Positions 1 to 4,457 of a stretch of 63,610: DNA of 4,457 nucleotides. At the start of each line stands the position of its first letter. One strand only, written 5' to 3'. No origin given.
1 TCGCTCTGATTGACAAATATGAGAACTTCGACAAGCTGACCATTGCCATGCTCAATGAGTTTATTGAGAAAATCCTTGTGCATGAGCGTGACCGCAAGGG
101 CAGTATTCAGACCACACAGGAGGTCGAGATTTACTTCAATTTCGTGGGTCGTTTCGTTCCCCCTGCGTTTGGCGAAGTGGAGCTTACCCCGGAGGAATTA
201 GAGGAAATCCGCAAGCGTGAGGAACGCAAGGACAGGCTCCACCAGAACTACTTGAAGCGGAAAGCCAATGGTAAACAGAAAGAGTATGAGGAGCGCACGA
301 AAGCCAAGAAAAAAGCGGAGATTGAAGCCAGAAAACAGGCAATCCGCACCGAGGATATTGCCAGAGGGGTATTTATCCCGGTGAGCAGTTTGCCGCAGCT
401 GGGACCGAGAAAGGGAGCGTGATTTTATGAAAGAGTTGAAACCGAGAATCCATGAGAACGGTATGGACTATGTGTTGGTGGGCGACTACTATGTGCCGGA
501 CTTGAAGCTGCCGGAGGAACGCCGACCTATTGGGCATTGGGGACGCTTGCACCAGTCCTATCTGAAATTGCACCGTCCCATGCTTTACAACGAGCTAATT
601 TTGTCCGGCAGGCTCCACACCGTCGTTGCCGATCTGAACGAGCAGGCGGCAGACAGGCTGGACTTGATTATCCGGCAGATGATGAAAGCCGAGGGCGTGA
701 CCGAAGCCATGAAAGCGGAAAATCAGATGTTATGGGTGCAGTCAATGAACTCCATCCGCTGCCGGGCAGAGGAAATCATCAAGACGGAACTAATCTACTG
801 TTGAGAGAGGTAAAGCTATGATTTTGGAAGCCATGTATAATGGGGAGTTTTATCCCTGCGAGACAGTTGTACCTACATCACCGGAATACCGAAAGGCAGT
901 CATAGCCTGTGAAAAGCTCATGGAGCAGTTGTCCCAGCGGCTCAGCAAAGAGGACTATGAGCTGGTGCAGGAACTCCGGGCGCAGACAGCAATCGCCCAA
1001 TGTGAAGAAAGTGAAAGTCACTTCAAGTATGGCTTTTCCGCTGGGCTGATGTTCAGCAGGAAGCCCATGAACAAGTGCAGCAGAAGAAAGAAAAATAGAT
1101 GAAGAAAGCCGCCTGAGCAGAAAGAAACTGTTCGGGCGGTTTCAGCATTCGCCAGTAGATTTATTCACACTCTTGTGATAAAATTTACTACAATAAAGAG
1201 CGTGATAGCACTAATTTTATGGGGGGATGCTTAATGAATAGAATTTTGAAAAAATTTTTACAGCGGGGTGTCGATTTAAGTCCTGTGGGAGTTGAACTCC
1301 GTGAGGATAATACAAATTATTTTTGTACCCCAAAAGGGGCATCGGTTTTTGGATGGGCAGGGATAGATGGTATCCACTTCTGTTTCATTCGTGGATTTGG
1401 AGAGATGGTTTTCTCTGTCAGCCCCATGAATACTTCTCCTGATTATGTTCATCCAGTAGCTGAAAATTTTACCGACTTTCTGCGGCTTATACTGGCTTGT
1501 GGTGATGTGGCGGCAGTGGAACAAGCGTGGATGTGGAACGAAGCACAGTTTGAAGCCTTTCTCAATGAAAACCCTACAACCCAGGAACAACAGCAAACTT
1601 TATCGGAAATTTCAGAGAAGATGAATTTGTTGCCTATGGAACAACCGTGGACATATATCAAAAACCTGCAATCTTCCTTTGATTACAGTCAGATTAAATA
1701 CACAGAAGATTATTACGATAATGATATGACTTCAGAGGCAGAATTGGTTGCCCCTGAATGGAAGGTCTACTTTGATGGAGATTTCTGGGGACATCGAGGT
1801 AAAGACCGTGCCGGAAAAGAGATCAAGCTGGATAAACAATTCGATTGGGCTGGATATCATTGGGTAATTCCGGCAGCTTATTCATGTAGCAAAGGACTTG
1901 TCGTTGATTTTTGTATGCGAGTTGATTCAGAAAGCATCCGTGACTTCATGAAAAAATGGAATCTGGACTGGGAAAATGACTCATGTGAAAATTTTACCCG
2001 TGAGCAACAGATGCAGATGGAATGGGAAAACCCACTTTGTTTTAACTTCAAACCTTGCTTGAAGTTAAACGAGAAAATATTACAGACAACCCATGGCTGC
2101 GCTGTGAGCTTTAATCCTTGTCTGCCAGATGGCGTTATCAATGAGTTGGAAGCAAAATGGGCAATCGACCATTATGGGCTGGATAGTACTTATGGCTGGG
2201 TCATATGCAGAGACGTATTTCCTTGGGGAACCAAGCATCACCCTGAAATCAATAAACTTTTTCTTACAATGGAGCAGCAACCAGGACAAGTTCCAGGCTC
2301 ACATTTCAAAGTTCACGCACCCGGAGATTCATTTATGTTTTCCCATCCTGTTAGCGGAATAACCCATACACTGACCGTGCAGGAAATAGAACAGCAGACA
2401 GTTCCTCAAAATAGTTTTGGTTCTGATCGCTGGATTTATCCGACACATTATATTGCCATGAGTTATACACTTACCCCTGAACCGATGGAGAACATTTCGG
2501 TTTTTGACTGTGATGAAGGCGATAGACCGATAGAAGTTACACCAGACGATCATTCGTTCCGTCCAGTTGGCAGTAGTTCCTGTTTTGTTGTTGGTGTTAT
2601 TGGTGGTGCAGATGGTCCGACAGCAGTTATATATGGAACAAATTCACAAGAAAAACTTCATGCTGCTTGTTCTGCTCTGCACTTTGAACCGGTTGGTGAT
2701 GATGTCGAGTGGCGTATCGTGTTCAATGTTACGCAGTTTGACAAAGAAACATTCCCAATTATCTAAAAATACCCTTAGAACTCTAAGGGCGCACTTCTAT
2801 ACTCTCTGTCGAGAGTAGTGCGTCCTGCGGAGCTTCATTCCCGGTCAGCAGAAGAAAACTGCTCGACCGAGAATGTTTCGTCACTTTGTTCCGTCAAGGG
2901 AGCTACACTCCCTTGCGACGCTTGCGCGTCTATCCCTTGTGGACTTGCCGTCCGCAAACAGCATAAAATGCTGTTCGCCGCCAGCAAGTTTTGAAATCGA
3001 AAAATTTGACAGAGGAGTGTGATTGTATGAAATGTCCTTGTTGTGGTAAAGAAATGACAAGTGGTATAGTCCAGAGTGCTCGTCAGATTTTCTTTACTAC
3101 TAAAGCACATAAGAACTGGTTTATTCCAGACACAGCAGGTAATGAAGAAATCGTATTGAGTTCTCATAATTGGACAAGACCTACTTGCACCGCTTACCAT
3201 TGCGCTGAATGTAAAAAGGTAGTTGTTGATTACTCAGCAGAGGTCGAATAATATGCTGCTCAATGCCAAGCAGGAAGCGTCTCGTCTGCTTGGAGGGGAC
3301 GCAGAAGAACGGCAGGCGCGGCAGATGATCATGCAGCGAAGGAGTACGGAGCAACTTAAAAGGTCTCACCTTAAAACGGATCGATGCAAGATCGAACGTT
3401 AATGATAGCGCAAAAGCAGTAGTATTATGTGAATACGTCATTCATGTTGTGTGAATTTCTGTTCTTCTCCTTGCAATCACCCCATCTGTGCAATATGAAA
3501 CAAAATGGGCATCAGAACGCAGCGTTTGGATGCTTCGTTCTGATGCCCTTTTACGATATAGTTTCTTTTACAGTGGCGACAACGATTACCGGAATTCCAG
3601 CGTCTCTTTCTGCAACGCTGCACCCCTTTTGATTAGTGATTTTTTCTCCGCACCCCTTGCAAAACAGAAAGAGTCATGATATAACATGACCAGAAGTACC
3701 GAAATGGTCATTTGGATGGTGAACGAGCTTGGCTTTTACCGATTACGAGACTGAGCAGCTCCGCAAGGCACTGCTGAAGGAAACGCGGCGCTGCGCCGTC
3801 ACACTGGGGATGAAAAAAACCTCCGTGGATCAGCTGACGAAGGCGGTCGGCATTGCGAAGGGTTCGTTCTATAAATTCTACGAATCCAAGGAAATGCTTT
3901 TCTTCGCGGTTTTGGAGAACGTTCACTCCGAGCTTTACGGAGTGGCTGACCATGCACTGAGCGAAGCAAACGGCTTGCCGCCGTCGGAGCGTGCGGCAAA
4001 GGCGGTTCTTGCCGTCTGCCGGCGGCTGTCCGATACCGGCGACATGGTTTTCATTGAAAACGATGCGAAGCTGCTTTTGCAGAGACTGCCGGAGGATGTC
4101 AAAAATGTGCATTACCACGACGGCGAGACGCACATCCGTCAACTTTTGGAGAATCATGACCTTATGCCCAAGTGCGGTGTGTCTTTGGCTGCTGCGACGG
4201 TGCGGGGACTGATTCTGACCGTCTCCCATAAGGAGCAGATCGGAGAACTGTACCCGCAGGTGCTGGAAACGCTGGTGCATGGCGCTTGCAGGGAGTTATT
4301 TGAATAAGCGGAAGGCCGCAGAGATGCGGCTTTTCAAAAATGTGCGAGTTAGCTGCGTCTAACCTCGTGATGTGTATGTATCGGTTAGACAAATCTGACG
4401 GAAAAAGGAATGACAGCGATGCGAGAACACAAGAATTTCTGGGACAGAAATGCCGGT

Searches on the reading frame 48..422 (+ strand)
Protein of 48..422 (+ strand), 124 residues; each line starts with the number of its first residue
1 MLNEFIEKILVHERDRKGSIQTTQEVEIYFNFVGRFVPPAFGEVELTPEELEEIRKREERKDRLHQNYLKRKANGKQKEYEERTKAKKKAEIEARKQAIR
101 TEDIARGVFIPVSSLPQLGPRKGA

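Call 9: search_protein_families(library=pfam, proteins=[window:48-422:+])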
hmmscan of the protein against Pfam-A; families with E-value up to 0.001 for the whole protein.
window:48-422:+ (124 aa): 1 family
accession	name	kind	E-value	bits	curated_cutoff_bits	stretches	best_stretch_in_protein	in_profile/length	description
PF14287.11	DUF4368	-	9.3e-12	45.4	25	1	1-36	32-66/67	Domain of unknown function (DUF4368)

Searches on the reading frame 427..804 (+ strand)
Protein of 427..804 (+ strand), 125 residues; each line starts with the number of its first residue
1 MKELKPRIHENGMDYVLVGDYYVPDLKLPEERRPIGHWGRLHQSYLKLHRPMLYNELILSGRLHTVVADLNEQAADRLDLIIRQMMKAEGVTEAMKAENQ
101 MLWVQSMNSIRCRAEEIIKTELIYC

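Call 9: search_protein_families(library=pfam, proteins=[window:427-804:+])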
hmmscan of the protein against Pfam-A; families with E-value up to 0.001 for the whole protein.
window:427-804:+ (125 aa): 1 family
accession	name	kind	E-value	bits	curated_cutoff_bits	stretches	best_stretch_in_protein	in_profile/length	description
PF14198.11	TnpV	-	1.5e-43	147.7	27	1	15-123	2-111/111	Transposon-encoded protein TnpV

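Call 11: find_encoding_contigs(protein=window:427-804:+, flank=10000, max_places=10)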
Protein window:427-804:+ (125 aa): 26 contigs read that carry it; 10 places shown.
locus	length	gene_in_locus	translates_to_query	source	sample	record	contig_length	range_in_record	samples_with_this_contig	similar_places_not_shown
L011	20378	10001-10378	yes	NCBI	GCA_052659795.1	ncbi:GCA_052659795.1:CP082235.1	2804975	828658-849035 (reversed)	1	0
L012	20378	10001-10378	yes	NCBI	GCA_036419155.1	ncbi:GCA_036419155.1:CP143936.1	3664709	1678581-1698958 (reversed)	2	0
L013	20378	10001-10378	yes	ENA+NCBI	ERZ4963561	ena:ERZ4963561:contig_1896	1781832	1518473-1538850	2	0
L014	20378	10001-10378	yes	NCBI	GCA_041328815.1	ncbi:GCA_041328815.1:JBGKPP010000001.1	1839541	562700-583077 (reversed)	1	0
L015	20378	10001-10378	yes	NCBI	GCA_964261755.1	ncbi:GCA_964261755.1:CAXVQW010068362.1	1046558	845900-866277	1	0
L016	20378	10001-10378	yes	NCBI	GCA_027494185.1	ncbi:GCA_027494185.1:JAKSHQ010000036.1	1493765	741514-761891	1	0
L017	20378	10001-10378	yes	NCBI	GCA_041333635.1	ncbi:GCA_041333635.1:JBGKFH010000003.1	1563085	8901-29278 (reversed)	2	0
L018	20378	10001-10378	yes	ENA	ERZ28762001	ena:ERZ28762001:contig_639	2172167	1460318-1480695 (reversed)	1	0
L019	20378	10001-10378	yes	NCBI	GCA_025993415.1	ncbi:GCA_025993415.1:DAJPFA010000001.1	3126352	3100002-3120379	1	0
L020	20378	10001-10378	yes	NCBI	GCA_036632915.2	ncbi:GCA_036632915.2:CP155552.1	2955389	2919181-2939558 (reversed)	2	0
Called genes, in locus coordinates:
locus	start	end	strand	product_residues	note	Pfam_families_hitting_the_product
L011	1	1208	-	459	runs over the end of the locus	PF02386:TrkH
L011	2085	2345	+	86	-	-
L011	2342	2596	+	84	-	-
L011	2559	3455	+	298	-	PF06970:RepA_N, PF19481:DUF6017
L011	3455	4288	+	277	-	PF00142:Fer4_NifH, PF02374:ArsA_ATPase (weak), PF06564:CBP_BcsQ, PF09140:MipZ (faint), PF10609:ParA, PF13614:AAA_31, PF01656:CbiA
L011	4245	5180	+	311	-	PF02195:ParB_N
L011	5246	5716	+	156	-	-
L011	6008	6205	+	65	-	-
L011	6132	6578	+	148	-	PF12957:DUF3846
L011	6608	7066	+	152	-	PF12687:DUF3801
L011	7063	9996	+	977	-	PF02534:T4SS-DNA_transf, PF00239:Resolvase, PF07508:Recombinase, PF13408:Zn_ribbon_recom, PF14287:DUF4368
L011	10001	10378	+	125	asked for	PF14198:TnpV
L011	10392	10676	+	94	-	PF20648:DUF6809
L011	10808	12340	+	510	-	-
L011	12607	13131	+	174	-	-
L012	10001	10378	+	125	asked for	PF14198:TnpV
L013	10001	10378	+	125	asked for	PF14198:TnpV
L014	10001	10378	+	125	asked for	PF14198:TnpV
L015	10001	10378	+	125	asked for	PF14198:TnpV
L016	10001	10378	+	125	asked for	PF14198:TnpV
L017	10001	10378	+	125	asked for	PF14198:TnpV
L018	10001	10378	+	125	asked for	PF14198:TnpV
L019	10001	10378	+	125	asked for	PF14198:TnpV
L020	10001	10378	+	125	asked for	PF14198:TnpV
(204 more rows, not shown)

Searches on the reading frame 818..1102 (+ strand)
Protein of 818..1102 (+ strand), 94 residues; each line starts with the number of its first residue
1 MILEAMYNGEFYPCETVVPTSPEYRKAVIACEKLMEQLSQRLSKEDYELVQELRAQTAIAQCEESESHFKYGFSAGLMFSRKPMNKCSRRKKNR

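Call 9: search_protein_families(library=pfam, proteins=[window:818-1102:+])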
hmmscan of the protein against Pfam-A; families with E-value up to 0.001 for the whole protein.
window:818-1102:+ (94 aa): 1 family
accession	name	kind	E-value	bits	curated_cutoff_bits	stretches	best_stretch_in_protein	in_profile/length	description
PF20648.2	DUF6809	-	1.6e-16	61.3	27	1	2-78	4-80/85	Family of unknown function (DUF6809)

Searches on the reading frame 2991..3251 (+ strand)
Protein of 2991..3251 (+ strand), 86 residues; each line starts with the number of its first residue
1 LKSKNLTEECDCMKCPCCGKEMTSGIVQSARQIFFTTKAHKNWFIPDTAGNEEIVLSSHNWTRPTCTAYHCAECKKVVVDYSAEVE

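Call 9: search_protein_families(library=pfam, proteins=[window:2991-3251:+])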
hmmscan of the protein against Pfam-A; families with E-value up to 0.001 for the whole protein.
window:2991-3251:+ (86 aa): 1 family
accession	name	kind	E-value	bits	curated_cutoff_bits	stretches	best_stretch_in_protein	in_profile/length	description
PF20097.4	DUF6487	-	3.9e-18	66.1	24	1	15-82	1-66/67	Domain of unknown function (DUF6487)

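Call 23: find_encoding_contigs(protein=window:2991-3251:+, flank=6000, max_places=8)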
Protein window:2991-3251:+ (86 aa): no gene with exactly this product is on record in the collection.

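Call 29: find_encoding_contigs(protein=window:3027-3251:+, flank=8000, max_places=8)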
Protein window:3027-3251:+ (74 aa): 24 contigs read that carry it; 8 places shown.
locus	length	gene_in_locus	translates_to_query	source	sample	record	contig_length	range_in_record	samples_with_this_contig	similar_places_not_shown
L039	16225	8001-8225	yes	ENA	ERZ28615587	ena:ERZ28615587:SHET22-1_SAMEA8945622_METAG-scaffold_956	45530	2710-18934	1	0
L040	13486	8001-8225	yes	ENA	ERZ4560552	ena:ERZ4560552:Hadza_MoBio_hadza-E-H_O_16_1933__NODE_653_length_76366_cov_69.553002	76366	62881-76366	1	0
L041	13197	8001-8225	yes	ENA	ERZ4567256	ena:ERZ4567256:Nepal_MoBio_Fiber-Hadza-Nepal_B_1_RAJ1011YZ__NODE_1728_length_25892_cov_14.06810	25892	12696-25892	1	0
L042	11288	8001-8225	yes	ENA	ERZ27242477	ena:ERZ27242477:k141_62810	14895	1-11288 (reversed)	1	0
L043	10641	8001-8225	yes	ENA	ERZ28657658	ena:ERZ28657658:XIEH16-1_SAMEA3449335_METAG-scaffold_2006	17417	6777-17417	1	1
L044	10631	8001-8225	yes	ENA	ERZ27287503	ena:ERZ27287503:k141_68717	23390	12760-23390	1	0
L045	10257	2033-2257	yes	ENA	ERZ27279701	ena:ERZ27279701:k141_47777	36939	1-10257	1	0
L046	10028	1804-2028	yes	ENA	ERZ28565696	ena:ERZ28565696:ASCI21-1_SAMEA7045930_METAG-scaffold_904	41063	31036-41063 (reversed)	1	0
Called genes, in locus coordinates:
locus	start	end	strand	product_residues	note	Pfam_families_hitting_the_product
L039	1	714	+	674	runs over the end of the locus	PF02837:Glyco_hydro_2_N, PF22666:Glyco_hydro_2_N2 (weak), PF00703:Glyco_hydro_2, PF02836:Glyco_hydro_2_C, PF16355:DUF4982 (weak)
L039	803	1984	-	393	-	PF07690:MFS_1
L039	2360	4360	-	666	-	PF13802:Gal_mutarotas_2 (weak), PF01055:Glyco_hydro_31_2nd, PF21365:Glyco_hydro_31_3rd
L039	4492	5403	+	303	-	PF02311:AraC_binding, PF07883:Cupin_2, PF00165:HTH_AraC (weak), PF12833:HTH_18, PF00165:HTH_AraC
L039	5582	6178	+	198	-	PF05598:DUF772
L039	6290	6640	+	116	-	PF01609:DDE_Tnp_1, PF13751:DDE_Tnp_1_6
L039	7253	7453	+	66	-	-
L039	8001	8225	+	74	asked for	PF20097:DUF6487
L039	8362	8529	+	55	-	PF12958:DUF3847 (weak)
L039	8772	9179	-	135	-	-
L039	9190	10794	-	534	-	PF00239:Resolvase, PF07508:Recombinase, PF13408:Zn_ribbon_recom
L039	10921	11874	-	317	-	-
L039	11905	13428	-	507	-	PF00929:RNase_T, PF13482:RNase_H_2 (faint)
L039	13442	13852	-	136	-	PF06114:Peptidase_M78 (weak)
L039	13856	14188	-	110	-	PF07022:Phage_CI_repr (weak)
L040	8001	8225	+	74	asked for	PF20097:DUF6487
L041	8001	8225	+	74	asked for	PF20097:DUF6487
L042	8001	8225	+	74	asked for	PF20097:DUF6487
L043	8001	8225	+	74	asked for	PF20097:DUF6487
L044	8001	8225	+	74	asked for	PF20097:DUF6487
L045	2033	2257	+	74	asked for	PF20097:DUF6487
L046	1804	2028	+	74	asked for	PF20097:DUF6487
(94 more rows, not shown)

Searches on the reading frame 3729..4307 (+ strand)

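Call 9: search_protein_families(library=pfam, proteins=[window:3729-4307:+])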
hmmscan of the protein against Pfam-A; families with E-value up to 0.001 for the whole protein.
window:3729-4307:+ (192 aa): 1 family
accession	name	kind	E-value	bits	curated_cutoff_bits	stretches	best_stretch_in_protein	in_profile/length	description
PF00440.29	TetR_N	-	1.4e-08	34.8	24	1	15-61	1-47/47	Bacterial regulatory proteins, tetR family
